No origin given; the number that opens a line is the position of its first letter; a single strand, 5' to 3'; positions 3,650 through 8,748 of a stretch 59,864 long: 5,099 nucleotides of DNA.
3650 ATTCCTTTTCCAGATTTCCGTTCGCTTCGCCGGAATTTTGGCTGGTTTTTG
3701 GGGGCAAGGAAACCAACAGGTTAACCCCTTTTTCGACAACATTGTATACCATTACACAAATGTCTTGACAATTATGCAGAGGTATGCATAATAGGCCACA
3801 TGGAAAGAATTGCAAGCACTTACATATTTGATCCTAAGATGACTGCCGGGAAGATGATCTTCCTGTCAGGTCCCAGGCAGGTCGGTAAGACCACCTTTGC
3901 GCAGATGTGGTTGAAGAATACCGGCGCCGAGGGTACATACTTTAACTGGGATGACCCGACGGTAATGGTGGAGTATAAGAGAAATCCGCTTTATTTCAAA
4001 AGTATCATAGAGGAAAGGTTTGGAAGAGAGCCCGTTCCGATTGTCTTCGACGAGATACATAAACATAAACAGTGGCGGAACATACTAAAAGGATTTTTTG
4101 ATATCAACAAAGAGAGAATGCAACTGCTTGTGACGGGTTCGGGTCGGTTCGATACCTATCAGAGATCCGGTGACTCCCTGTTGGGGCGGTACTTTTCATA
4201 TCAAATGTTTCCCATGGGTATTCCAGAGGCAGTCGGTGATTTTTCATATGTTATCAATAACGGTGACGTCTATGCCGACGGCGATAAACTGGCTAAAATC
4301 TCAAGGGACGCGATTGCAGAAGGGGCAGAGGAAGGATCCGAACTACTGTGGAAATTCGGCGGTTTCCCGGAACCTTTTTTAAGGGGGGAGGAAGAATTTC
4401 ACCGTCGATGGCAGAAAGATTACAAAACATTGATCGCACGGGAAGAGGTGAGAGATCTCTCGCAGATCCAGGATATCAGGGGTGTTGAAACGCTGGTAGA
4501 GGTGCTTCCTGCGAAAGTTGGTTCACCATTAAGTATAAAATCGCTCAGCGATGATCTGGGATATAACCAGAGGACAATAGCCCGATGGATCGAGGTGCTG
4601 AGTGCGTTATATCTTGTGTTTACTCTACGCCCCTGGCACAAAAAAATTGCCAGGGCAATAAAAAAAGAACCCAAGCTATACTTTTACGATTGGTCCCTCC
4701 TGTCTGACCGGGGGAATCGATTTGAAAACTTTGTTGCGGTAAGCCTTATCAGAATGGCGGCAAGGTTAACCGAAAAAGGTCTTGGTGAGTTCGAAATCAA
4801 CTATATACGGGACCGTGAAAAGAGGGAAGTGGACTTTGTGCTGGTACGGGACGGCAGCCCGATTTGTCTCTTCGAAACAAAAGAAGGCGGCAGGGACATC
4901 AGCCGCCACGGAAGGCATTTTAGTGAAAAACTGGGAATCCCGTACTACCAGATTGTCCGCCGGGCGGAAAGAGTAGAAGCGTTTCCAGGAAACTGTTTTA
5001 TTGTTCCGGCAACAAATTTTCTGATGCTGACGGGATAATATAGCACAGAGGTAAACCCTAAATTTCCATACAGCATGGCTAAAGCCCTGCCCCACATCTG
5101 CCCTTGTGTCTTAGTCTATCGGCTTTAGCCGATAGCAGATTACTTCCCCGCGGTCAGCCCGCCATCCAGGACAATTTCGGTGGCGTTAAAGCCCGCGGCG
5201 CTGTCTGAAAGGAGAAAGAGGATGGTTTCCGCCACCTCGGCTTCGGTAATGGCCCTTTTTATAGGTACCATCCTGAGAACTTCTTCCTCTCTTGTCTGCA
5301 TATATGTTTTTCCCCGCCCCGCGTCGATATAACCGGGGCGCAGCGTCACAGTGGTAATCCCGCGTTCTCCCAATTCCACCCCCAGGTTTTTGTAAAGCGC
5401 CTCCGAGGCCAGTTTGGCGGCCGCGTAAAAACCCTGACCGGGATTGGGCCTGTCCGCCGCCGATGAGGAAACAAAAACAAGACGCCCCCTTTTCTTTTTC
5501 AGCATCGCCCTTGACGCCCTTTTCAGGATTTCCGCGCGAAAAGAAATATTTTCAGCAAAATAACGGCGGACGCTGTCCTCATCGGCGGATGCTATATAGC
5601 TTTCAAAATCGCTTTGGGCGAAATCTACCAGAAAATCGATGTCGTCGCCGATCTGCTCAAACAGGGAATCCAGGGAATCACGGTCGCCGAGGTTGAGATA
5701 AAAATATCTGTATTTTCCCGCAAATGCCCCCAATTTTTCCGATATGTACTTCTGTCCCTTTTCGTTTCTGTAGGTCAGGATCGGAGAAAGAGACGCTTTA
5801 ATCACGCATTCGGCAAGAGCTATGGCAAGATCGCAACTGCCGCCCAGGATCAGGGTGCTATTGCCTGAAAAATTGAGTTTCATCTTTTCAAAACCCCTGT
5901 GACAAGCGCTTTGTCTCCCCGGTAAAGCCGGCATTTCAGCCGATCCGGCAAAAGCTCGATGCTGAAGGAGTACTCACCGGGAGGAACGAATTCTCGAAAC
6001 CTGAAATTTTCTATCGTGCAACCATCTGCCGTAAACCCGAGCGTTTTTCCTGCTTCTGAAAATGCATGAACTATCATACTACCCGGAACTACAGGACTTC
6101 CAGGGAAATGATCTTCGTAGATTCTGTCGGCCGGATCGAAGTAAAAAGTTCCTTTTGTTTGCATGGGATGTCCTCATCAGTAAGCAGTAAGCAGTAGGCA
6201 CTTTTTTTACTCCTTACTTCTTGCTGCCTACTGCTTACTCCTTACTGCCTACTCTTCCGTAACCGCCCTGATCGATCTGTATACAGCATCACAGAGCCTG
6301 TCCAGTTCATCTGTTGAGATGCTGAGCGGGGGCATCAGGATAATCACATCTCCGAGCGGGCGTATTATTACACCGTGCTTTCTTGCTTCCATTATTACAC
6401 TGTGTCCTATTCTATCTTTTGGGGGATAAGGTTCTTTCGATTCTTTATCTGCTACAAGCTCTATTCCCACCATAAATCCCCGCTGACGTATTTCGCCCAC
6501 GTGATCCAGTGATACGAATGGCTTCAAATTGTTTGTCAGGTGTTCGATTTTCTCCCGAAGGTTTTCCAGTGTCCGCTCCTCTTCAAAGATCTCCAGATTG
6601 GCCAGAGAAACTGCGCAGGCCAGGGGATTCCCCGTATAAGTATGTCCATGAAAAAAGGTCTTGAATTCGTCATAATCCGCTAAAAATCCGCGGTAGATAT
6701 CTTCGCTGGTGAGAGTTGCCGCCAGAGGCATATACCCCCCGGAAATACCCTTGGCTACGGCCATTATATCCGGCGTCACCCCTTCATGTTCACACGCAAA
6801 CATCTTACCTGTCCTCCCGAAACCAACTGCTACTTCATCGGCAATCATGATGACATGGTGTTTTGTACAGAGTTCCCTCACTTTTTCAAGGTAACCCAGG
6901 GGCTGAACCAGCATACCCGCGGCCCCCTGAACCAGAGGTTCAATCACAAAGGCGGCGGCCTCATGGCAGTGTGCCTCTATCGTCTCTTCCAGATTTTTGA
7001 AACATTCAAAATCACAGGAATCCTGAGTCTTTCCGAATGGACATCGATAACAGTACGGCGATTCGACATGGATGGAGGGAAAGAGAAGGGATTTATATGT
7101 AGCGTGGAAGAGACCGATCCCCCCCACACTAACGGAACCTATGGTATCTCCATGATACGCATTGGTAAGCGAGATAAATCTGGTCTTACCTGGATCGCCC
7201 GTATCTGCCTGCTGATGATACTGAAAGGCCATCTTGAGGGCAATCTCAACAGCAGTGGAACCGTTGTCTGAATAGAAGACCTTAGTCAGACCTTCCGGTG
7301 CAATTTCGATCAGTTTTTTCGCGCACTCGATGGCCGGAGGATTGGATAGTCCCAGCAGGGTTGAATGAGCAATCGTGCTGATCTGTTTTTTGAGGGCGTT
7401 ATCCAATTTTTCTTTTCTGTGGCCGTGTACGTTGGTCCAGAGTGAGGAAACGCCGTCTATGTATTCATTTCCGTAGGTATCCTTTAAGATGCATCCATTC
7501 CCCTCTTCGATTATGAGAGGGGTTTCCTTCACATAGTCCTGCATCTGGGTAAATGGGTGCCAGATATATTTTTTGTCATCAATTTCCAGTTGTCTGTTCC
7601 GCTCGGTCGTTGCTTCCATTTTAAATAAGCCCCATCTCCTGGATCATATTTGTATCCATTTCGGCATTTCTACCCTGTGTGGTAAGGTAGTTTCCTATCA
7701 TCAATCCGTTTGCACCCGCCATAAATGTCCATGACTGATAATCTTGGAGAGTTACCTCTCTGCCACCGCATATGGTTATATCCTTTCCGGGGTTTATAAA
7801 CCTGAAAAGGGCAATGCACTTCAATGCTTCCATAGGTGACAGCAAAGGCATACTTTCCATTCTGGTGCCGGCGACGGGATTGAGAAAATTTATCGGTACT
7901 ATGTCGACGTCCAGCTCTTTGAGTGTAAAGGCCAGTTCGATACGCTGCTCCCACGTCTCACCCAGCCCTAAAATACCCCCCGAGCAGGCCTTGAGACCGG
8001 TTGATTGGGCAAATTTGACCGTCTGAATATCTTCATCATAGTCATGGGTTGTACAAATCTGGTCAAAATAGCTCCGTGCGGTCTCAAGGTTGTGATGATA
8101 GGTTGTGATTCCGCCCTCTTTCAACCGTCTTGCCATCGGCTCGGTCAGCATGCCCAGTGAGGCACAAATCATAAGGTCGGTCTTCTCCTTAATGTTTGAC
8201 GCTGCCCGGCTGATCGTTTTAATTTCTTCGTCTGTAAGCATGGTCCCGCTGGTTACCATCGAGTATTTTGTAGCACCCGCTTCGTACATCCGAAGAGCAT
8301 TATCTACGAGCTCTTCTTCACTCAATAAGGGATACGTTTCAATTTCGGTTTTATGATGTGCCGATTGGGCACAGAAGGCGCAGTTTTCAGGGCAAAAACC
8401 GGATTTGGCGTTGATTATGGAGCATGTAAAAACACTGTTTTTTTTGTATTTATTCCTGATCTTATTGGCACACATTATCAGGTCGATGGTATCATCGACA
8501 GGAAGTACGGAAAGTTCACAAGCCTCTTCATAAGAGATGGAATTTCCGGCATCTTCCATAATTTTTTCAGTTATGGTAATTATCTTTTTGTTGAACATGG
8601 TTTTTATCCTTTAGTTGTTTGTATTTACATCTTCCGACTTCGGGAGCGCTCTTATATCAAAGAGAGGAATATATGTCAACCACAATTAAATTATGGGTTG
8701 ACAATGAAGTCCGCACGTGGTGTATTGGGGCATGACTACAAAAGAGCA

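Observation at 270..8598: Biotin regulon carrying its own FAS-II-like module (KAS, ACP, SDR, hot-dog dehydratase, nitroreductase-fold protein)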

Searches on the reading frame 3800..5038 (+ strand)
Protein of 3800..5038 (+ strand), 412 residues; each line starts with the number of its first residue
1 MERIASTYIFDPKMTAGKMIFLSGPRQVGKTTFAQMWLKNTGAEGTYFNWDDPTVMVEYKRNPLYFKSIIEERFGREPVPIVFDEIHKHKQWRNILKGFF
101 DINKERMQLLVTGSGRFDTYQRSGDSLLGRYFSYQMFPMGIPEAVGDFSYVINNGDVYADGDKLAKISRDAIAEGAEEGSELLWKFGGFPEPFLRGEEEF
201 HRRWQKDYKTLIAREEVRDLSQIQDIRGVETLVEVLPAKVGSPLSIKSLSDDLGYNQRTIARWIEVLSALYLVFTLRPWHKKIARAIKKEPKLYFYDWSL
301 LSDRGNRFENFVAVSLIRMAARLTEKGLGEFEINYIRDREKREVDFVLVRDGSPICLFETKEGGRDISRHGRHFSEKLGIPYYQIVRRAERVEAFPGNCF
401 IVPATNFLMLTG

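Call 3: search_protein_families(library=pfam, proteins=[window:3800-5038:+], max_evalue=0.01)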
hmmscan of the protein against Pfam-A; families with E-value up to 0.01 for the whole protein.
window:3800-5038:+ (412 aa): 3 families
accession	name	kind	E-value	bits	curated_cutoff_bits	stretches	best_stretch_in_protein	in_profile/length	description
PF13635.12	DUF4143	-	8.3e-27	94.3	28.1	1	215-362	2-159/160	Domain of unknown function (DUF4143)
PF13173.12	AAA_14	-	3e-24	85.9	27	1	18-143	3-127/129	AAA domain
PF00004.35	AAA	-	0.0079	17.1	21.2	0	21-91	2-71/131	ATPase family associated with various cellular activities (AAA)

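Call 4: search_protein_families(library=ncbifam, proteins=[window:3800-5038:+], max_evalue=0.01)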
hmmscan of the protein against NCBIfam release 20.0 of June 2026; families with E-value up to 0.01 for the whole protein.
window:3800-5038:+ (412 aa): 0 families

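Call 80: search_protein_families(library=padloc, proteins=[window:3800-5038:+], max_evalue=0.001)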
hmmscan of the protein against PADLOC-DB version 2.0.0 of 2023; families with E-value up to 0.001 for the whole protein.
window:3800-5038:+ (412 aa): 7 families
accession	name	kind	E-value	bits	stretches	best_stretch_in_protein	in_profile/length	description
PDLC04790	PDC-S01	-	7.1e-52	174.5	1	14-366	24-371/422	-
PDLC04789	PDC-S01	-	2.7e-41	139.9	1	10-384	10-362/375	-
PDLC04787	PDC-S01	-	9.1e-33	111.7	1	15-353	25-349/412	-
PDLC04791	PDC-S01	-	7.5e-22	75.6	2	19-137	21-143/395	-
PDLC04786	PDC-S01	-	1.2e-10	38.8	1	17-143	20-152/439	-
PDLC04792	PDC-S01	-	4.5e-05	20.2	0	16-143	18-150/452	-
PDLC04788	PDC-S01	-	9.9e-05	19.4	1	20-303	22-309/448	-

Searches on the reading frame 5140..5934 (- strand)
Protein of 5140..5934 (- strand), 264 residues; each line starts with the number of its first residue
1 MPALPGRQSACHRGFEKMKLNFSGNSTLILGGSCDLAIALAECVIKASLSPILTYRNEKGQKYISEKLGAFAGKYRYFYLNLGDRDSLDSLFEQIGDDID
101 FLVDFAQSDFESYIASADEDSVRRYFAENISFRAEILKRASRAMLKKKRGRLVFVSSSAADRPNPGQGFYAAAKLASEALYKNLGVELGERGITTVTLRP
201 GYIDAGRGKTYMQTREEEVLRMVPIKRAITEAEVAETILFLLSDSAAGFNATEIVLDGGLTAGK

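Call 3: search_protein_families(library=pfam, proteins=[window:5140-5934:-], max_evalue=0.01)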
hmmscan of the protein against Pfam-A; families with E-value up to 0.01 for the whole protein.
window:5140-5934:- (264 aa): 4 families
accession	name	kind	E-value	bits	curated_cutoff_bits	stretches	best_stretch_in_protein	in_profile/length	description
PF13561.12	adh_short_C2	-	7.2e-31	108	27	1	37-261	9-236/236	Enoyl-(Acyl carrier protein) reductase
PF00106.31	adh_short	-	8.4e-23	81.3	26.6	1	27-210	3-189/195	short chain dehydrogenase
PF13460.12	NAD_binding_10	-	0.00038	20.8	27.2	1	133-244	74-183/184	NAD(P)H-binding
PF08659.16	KR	-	0.0019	18.6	22.6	1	27-182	3-161/180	KR domain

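Call 4: search_protein_families(library=ncbifam, proteins=[window:5140-5934:-], max_evalue=0.01)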
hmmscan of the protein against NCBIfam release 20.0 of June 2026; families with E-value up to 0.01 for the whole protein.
window:5140-5934:- (264 aa): 203 families (the best 25 are shown)
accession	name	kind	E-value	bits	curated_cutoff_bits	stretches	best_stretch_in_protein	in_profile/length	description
TIGR01830.1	3oxo_ACP_reduc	equivalog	2.4e-27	96.2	297.75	1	28-260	2-238/239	3-oxoacyl-[acyl-carrier-protein] reductase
NF047420.2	EF_P_mod_YmfI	equivalog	2.2e-26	93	238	1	27-260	2-235/236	elongation factor P 5-aminopentanone reductase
NF004197.0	PRK05653.1-1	equivalog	2.4e-26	92.9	332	1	20-261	3-247/249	3-oxoacyl-ACP reductase FabG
NF009466.0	PRK12826.1-2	subfamily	1e-25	90.7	222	1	27-261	6-245/248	3-oxoacyl-ACP reductase FabG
NF005559.1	PRK07231.1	subfamily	3.8e-25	88.8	215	1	22-261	2-248/249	glucose 1-dehydrogenase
NF004778.0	PRK06124.1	equivalog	2.9e-24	85.9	303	1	19-262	6-254/256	SDR family oxidoreductase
NF040605.2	mycolic_FabG1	exception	8.5e-24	84.7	420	1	82-263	48-232/233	3-oxoacyl-ACP reductase FabG1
NF004200.0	PRK05653.1-5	equivalog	5.4e-22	78.5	273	1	26-260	4-241/242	3-oxoacyl-ACP reductase FabG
NF005446.0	PRK07035.1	equivalog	7.4e-22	77.8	373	1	19-261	6-254/255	SDR family oxidoreductase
NF005893.0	PRK07856.1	equivalog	7.8e-22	77.8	255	1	17-259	2-240/255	SDR family oxidoreductase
NF004198.0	PRK05653.1-3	equivalog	9.6e-22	77.6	296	1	23-260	6-246/248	3-oxoacyl-ACP reductase FabG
TIGR04316.1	dhbA_paeA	equivalog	2.7e-21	76.3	300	1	31-261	5-248/250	2,3-dihydro-2,3-dihydroxybenzoate dehydrogenase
NF004199.0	PRK05653.1-4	equivalog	4.5e-21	75.5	301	1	20-260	1-245/247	3-oxoacyl-ACP reductase FabG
NF009384.0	PRK12743.1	equivalog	5.4e-20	71.7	264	1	55-261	38-248/258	SDR family oxidoreductase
TIGR01963.1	PHB_DH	subfamily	1e-19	70.8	307.05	1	27-262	4-254/255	3-hydroxybutyrate dehydrogenase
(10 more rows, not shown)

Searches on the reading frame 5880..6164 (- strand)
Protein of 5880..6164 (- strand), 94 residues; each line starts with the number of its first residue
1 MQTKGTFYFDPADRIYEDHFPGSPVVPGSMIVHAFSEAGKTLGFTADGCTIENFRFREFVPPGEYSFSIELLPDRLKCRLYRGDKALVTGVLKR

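Call 3: search_protein_families(library=pfam, proteins=[window:5880-6164:-], max_evalue=0.01)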
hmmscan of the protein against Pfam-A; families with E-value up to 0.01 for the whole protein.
window:5880-6164:- (94 aa): 1 family
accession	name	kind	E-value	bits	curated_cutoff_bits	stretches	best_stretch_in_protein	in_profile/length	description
PF07977.19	FabA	-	1.5e-05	25.1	23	1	11-75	35-101/138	FabA-like domain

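Call 4: search_protein_families(library=ncbifam, proteins=[window:5880-6164:-], max_evalue=0.01)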
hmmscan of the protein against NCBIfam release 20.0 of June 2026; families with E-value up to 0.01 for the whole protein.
window:5880-6164:- (94 aa): 3 families
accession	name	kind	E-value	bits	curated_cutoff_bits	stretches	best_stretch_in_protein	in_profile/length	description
NF000582.1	PRK00006.1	equivalog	1.6e-06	28.1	113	1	13-65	40-100/137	3-hydroxyacyl-ACP dehydratase FabZ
TIGR01750.1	fabZ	equivalog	1.7e-06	28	155.15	1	14-71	42-111/141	3-hydroxyacyl-ACP dehydratase FabZ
NF009667.0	PRK13188.1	equivalog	0.00018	20.3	465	1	16-69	363-426/464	bifunctional UDP-3-O-[3-hydroxymyristoyl] N-acetylglucosamine deacetylase/3-hydroxyacyl-ACP dehydratase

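Call 62: search_solved_structures(query=A4, max_evalue=1, show_alignments=2)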
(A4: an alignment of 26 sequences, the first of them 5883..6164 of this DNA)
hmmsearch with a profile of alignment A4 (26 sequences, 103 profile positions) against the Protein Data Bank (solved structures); distinct sequences matched with E-value up to 1: 38.
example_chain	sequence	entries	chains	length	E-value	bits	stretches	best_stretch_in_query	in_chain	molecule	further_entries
3d6x_A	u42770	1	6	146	1.4e-06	31.4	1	10-100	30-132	(3R)-hydroxymyristoyl-[acyl-carrier-protein] dehydratase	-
4h4g_A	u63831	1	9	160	2.5e-06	30.6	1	21-73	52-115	(3R)-hydroxymyristoyl-[acyl-carrier-protein] dehydratase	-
4i83_A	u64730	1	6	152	7.8e-06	29.1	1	23-80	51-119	3-hydroxyacyl-[acyl-carrier-protein] dehydratase FabZ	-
4zw0_A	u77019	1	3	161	1.1e-05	28.7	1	17-85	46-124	3-hydroxyacyl-[acyl-carrier-protein] dehydratase FabZ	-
6n3p_A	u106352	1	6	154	1.1e-05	28.5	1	22-74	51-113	3-hydroxyacyl-[acyl-carrier-protein] dehydratase FabZ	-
6ihc_A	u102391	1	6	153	1.7e-05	28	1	21-83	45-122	3-hydroxyacyl-[acyl-carrier-protein] dehydratase FabZ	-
2glv_A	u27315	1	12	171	2e-05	27.8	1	21-83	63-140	(3R)-hydroxymyristoyl-acyl carrier protein dehydratase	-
5bux_A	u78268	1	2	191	2.3e-05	27.6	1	22-73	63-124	3-hydroxyacyl-[acyl-carrier-protein] dehydratase FabZ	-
5buw_A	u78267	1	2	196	2.5e-05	27.5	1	22-73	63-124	3-hydroxyacyl-[acyl-carrier-protein] dehydratase FabZ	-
3b7j_A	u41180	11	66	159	2.6e-05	27.4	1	21-83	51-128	(3R)-hydroxymyristoyl-acyl carrier protein dehydratase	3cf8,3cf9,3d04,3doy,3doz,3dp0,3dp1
5buy_A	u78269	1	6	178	2.7e-05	27.3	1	22-51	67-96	3-hydroxyacyl-[acyl-carrier-protein] dehydratase FabZ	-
2gll_A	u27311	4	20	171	2.9e-05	27.2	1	21-83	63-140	(3R)-hydroxymyristoyl-acyl carrier protein dehydratase | 3-hydroxyacyl-[acyl-carrier-protein] dehydratase FabZ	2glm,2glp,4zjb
1u1z_A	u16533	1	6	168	3.6e-05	26.9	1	22-55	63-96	(3R)-hydroxymyristoyl-[acyl carrier protein] dehydratase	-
6qsr_A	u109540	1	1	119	0.00075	22.7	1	7-74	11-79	AMP-dependent synthetase and ligase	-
3esi_A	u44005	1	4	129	0.00086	22.5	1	4-73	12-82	uncharacterized protein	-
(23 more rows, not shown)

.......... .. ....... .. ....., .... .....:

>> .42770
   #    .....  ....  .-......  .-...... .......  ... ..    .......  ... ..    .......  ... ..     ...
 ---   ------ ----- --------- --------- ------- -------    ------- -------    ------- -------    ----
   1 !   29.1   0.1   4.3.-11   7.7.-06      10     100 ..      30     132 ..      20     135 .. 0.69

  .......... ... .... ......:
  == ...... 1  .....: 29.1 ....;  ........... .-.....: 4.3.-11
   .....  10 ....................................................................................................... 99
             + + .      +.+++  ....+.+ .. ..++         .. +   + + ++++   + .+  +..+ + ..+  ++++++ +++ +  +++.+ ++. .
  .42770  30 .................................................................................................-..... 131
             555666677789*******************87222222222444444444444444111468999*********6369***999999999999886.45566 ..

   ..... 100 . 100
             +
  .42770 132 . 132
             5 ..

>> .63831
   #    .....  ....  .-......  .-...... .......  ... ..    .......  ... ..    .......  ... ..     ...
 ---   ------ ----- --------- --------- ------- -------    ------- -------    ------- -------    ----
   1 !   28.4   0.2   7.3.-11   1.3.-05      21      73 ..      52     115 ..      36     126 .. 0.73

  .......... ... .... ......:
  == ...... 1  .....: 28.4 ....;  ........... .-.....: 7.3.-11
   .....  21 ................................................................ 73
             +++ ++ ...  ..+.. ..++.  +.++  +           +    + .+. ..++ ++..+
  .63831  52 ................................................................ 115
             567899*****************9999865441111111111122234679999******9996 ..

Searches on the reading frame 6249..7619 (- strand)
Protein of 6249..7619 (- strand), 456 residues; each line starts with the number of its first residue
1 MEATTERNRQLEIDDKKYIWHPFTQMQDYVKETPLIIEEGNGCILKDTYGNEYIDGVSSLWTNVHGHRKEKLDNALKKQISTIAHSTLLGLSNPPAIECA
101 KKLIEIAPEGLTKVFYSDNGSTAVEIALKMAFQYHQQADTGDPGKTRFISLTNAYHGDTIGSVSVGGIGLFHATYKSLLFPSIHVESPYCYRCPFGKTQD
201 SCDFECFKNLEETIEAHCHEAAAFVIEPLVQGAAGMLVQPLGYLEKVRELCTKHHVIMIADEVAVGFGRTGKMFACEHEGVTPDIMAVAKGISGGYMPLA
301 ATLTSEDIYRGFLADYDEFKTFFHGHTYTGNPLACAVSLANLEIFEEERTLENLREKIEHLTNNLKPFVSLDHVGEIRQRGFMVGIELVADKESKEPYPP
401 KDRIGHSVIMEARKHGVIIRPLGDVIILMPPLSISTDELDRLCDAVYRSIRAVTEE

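Call 3: search_protein_families(library=pfam, proteins=[window:6249-7619:-], max_evalue=0.01)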
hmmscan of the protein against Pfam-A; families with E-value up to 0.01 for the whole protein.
window:6249-7619:- (456 aa): 1 family
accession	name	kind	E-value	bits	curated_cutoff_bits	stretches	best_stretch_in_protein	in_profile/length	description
PF00202.27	Aminotran_3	-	1.9e-106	356.6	30.5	1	31-446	7-399/403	Aminotransferase class-III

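Call 4: search_protein_families(library=ncbifam, proteins=[window:6249-7619:-], max_evalue=0.01)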
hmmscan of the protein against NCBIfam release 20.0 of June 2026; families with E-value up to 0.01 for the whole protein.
window:6249-7619:- (456 aa): 69 families (the best 25 are shown)
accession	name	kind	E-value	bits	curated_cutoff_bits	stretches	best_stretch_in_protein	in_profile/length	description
TIGR00508.1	bioA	equivalog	3.3e-170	566.2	405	1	19-450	1-418/419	adenosylmethionine--8-amino-7-oxononanoate transaminase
NF005443.0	PRK07030.1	equivalog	1.3e-148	495.3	729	1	7-454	3-448/451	adenosylmethionine--8-amino-7-oxononanoate transaminase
NF004624.0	PRK05964.1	equivalog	8.5e-143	475.9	494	1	9-453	4-425/427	adenosylmethionine--8-amino-7-oxononanoate transaminase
NF005683.0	PRK07481.1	subfamily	4.4e-123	411.6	575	1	13-454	8-451/453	hypothetical protein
NF005812.0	PRK07678.1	subfamily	1e-111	373.8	488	1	4-452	3-449/451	aminotransferase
NF005102.0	PRK06541.1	equivalog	9.4e-110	367.2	574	1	4-448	5-451/460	aspartate aminotransferase family protein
NF005447.0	PRK07036.1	equivalog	1.4e-109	366.8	618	1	4-455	6-457/468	aminotransferase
NF004767.0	PRK06105.1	subfamily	8.6e-109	364.1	517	1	7-454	4-451/460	aminotransferase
NF005682.0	PRK07480.1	subfamily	4.5e-107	358.6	510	1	5-454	7-453/459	aminotransferase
NF005940.0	PRK07986.1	equivalog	7.4e-103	344.3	625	1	15-452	9-423/429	adenosylmethionine--8-amino-7-oxononanoate transaminase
NF052567.1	OmAmTferAptACaul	equivalog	3.5e-100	335.7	500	1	19-452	5-430/431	omega-aminotransferase AptA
NF005685.0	PRK07483.1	equivalog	6.5e-98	328.4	485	1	30-454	9-439/444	aspartate aminotransferase family protein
NF004625.0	PRK05965.1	subfamily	2.9e-96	323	729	1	13-452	8-447/460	hypothetical protein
NF005375.0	PRK06917.1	equivalog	5.8e-94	315.3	535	1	35-454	16-440/448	aspartate aminotransferase family protein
NF005684.0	PRK07482.1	subfamily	1.8e-91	307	687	1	6-455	3-457/464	hypothetical protein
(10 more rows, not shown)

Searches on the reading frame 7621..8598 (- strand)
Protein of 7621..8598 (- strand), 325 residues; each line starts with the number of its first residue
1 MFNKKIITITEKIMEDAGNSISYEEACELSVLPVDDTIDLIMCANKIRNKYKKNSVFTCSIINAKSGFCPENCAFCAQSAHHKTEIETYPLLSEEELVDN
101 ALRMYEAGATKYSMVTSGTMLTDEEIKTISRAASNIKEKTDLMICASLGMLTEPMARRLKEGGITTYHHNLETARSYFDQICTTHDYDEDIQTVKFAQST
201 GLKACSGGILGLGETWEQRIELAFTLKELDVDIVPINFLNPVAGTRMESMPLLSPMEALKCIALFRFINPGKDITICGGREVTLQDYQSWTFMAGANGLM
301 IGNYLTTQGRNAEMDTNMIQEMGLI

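Call 3: search_protein_families(library=pfam, proteins=[window:7621-8598:-], max_evalue=0.01)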
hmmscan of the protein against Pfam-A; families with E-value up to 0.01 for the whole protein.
window:7621-8598:- (325 aa): 2 families
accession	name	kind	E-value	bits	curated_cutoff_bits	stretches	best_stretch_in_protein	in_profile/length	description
PF06968.18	BATS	-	2.1e-27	95.6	22.2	1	235-324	1-87/88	Biotin and Thiamin Synthesis associated domain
PF04055.27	Radical_SAM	-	1.6e-23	84.2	29.5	1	66-223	4-163/166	Radical SAM superfamily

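Call 4: search_protein_families(library=ncbifam, proteins=[window:7621-8598:-], max_evalue=0.01)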
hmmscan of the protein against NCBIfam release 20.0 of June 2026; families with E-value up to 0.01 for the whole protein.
window:7621-8598:- (325 aa): 22 families
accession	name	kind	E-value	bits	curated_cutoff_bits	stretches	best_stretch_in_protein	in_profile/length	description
TIGR00433.2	bioB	equivalog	8.6e-122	406.2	225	1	20-324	2-306/307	biotin synthase BioB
NF006308.0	PRK08508.1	equivalog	4.6e-76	255.7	377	1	54-324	2-272/279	biotin synthase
TIGR03957.1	rSAM_HmdB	equivalog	2e-23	83.1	320.9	1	35-298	16-277/317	5,10-methenyltetrahydromethanopterin hydrogenase cofactor biosynthesis protein HmdB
TIGR03910.1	pyrrolys_PylB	equivalog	5.7e-23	81.4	348.2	1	8-273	7-272/347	methylornithine synthase PylB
NF004911.0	PRK06267.1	equivalog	5e-13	48.9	305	1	35-299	4-262/351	hypothetical protein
NF053743.1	LipS2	equivalog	1.2e-11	44.6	270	1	66-251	30-214/292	LipS2 family lipoyl synthase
NF004019.1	PRK05481.1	subfamily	1.8e-09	37.3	203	1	68-241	56-230/286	lipoyl synthase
NF009544.0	PRK12928.1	subfamily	1.7e-08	34.1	210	1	67-241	74-250/300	lipoyl synthase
NF053790.1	LplA_LipA_fuse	exception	2.6e-08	32.9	800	1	68-241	388-560/606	bifunctional lipoate--protein ligase/lipoyl synthase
TIGR03551.1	F420_cofH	equivalog_domain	5.8e-08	32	374.1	1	35-231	14-222/345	5-amino-6-(D-ribitylamino)uracil--L-tyrosine 4-hydroxyphenyl transferase CofH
TIGR03700.1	mena_SCO4494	equivalog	2e-07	30.3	434.55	1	10-117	2-104/351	aminofutalosine synthase MqnE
TIGR03699.1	menaquin_MqnC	equivalog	5.2e-07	28.8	428.1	1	21-135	3-113/342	cyclic dehypoxanthinyl futalosine synthase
TIGR00510.1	lipA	equivalog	1.5e-06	27.7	310.25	1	68-236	72-241/302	lipoyl synthase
TIGR01212.1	TIGR01212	equivalog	1.5e-06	27.6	180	1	178-250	153-226/302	tRNA modification radical SAM protein MnmL/YtqA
NF006687.0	PRK09234.1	equivalog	1.7e-06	26.5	1018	1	18-114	489-584/849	bifunctional FO biosynthesis protein CofGH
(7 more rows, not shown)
